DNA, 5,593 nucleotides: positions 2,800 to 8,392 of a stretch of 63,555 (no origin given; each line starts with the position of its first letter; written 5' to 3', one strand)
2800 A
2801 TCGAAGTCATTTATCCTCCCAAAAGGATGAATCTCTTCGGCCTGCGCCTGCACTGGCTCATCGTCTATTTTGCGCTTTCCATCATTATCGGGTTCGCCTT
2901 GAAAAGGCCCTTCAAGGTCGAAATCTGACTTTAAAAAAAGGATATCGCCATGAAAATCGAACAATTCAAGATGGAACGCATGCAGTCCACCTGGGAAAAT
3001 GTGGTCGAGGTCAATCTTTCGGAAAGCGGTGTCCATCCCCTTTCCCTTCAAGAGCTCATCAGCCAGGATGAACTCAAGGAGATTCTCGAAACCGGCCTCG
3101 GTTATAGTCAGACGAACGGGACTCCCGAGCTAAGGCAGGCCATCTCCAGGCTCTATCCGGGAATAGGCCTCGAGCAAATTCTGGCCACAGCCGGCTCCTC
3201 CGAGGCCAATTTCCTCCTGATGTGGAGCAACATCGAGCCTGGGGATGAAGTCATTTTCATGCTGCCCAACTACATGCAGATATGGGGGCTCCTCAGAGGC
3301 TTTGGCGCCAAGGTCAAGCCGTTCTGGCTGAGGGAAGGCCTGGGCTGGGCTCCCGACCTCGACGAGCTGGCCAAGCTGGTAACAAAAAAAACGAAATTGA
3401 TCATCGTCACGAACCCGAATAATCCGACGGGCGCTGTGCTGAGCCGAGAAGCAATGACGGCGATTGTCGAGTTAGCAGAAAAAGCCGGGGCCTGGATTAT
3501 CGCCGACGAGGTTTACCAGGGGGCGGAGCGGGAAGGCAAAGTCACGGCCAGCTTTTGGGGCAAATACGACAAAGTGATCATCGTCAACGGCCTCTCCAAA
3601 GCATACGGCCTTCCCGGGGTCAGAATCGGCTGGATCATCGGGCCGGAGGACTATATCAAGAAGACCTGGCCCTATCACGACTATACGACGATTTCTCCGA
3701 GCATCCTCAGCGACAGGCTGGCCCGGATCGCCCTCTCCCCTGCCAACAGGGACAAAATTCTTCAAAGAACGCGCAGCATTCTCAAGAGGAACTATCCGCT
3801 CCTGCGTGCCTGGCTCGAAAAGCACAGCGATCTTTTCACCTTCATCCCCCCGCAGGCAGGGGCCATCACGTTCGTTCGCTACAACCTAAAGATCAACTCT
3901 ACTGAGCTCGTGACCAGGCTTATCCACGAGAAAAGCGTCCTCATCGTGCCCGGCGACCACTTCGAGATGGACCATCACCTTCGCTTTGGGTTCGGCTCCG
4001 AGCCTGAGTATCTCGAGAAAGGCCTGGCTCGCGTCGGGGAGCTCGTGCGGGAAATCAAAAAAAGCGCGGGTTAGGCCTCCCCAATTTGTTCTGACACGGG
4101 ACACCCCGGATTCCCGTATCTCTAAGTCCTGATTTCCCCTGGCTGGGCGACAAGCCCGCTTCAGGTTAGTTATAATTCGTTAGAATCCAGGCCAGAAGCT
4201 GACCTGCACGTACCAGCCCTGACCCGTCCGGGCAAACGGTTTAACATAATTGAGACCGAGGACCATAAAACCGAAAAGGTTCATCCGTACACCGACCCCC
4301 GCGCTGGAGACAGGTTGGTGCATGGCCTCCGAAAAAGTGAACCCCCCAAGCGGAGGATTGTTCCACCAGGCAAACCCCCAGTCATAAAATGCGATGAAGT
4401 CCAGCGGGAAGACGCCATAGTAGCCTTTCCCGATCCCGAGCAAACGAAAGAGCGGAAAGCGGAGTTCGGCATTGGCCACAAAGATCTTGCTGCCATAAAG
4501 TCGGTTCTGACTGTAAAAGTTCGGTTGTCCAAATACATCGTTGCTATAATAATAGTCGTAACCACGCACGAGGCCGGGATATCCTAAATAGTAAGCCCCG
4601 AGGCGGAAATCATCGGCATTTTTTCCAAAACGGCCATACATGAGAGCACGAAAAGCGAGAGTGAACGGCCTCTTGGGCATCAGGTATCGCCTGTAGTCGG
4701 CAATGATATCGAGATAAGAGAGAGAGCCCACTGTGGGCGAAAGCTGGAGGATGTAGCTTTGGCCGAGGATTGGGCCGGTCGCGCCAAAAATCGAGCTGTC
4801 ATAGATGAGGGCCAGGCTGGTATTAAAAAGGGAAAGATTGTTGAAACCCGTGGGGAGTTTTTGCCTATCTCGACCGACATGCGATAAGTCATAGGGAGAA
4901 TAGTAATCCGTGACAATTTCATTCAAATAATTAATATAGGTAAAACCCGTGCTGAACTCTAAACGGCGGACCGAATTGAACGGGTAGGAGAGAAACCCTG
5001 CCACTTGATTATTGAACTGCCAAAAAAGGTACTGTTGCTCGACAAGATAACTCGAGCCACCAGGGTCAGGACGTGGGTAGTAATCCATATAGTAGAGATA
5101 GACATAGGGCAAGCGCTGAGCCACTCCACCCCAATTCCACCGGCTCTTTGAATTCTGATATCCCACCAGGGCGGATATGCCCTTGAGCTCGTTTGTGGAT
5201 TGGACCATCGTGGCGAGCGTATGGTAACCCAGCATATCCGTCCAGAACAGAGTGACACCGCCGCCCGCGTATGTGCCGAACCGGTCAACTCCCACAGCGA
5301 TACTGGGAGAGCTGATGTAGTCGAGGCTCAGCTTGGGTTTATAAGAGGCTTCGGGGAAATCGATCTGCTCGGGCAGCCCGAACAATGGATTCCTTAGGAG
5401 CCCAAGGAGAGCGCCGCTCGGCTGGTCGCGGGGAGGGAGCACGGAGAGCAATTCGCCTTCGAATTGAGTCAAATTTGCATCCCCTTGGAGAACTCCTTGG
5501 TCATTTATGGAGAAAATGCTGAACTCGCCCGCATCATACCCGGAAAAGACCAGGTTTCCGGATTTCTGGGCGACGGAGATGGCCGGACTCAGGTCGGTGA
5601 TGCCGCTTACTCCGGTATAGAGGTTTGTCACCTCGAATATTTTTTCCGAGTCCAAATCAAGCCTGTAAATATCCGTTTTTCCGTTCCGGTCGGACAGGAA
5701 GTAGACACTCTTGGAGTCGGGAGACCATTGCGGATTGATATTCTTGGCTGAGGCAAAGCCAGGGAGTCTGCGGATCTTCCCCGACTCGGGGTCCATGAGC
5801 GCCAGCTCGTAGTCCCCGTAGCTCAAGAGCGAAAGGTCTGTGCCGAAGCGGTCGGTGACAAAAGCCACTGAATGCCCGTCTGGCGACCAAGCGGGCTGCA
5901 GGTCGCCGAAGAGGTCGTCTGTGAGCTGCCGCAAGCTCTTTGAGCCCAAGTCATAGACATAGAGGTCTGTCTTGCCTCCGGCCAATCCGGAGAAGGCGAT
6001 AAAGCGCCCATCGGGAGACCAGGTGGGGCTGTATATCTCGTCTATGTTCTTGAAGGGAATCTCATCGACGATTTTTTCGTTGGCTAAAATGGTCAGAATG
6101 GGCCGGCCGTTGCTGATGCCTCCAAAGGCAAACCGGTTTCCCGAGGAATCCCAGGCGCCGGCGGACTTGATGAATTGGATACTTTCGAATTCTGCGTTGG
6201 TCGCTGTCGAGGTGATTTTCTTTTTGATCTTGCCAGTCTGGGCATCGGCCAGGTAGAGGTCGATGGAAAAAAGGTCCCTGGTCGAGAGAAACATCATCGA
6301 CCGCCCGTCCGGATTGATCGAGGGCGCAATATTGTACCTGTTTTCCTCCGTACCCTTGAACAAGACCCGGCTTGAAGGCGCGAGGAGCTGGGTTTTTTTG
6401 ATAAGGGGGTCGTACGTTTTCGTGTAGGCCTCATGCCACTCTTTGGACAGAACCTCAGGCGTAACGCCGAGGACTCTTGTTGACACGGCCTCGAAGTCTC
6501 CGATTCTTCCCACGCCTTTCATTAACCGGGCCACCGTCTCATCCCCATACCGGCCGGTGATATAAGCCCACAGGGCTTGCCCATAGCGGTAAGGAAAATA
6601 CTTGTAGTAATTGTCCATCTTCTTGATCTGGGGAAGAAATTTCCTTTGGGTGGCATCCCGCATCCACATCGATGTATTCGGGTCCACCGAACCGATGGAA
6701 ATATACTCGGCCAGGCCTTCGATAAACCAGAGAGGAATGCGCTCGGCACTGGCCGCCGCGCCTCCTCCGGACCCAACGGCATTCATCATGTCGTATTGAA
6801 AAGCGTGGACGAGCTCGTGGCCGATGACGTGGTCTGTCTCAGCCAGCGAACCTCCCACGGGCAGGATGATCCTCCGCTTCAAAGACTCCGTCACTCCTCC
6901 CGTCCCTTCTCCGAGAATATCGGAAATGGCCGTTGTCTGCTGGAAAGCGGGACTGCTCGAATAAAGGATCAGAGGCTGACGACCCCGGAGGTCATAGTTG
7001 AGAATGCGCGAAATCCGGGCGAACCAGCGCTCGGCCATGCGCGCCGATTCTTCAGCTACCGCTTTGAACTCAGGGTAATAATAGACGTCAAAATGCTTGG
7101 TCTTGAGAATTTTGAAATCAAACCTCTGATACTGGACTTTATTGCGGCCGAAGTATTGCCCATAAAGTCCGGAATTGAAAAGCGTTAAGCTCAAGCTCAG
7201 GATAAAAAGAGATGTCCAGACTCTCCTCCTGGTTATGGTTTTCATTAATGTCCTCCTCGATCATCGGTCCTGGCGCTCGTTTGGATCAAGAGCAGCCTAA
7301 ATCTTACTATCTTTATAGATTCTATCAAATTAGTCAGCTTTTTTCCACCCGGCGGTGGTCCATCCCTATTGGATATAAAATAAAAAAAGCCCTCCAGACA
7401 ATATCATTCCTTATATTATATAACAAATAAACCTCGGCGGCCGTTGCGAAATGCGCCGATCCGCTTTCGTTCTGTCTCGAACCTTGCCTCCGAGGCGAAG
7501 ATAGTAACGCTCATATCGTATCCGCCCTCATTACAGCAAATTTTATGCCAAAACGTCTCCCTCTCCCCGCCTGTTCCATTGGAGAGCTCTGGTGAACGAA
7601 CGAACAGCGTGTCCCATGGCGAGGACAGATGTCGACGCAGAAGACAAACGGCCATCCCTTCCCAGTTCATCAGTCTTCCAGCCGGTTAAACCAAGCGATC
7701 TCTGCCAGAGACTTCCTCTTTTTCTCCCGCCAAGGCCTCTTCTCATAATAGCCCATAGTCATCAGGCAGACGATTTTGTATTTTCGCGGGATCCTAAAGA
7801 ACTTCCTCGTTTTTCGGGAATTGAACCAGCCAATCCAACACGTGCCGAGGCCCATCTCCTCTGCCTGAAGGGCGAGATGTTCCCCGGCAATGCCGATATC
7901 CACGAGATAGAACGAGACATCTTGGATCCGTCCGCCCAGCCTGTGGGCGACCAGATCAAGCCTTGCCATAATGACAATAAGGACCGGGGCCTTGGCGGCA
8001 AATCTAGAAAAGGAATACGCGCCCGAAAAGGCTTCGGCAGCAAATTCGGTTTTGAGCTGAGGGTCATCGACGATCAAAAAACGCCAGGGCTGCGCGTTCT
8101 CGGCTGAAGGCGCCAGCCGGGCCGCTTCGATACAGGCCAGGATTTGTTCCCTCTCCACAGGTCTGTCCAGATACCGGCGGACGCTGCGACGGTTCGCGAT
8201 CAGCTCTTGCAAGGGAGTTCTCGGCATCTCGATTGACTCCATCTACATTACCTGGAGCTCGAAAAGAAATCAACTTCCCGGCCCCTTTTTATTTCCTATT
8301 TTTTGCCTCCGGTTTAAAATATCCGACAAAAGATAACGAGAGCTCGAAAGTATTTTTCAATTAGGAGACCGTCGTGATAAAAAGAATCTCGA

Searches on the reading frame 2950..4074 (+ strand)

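Call 45: search_protein_families(library=pfam, proteins=[window:2950-4074:+], max_evalue=0.00001)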
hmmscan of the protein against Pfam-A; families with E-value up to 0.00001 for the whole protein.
window:2950-4074:+ (374 aa): 3 families
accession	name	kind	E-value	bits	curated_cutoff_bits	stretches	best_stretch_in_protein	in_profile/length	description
PF00155.27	Aminotran_1_2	-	4.8e-51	174.5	19.7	1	47-361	33-360/361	Aminotransferase class I and II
PF00266.25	Aminotran_5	-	4e-06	26.5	21.5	1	58-194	45-183/371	Aminotransferase class-V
PF01212.27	Beta_elim_lyase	-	9.4e-06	25.6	27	0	69-242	42-222/288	Beta-eliminating lyase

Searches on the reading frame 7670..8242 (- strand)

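Call 45: search_protein_families(library=pfam, proteins=[window:7670-8242:-], max_evalue=0.00001)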
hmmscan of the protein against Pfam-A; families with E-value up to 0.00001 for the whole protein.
window:7670-8242:- (190 aa): 2 families
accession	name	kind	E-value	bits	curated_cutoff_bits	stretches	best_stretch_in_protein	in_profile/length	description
PF00881.29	Nitroreductase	-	2e-34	119.6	23.5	2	15-73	1-59/167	Nitroreductase family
PF14512.11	TM1586_NiRdase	-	3.7e-22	79.5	27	1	112-184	80-150/215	Putative TM nitroreductase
